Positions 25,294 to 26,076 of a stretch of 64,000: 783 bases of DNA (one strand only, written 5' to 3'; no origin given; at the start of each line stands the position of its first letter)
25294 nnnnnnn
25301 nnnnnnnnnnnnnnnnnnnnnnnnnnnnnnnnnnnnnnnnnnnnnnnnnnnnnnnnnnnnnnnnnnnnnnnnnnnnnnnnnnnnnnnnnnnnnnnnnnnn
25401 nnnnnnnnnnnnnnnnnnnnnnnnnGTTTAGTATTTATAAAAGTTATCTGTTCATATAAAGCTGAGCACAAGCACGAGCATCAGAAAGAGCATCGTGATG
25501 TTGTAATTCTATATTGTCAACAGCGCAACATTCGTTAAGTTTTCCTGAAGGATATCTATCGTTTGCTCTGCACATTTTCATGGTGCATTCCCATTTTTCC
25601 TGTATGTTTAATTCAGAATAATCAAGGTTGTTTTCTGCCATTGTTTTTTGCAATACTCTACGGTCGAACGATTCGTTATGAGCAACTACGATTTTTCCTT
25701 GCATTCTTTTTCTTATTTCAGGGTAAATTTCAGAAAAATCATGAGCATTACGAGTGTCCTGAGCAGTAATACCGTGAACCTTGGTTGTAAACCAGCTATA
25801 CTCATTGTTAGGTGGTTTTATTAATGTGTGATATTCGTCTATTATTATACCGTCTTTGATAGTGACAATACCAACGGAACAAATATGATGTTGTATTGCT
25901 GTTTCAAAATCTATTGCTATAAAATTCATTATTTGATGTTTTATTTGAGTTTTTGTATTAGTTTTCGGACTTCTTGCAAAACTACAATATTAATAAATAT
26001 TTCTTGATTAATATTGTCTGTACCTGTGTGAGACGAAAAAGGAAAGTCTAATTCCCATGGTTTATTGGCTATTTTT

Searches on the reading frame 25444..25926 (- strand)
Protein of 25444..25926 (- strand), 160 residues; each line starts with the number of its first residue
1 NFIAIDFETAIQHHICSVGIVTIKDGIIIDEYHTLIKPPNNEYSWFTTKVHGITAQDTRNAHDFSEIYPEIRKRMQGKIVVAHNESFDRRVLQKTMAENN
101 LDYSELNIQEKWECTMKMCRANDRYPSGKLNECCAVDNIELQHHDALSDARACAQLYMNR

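Call 10: search_protein_families(library=pfam, proteins=[window:25444-25926:-], max_evalue=0.001)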
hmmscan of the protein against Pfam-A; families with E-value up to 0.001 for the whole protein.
window:25444-25926:- (160 aa): 2 families
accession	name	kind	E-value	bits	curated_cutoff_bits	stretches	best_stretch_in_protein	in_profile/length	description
PF00929.31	RNase_T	-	3.1e-22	80.3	24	1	3-157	1-164/164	Exonuclease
PF16473.11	Rv2179c-like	-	5.7e-08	33.1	27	1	1-156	1-172/177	3'-5' exoribonuclease Rv2179c-like domain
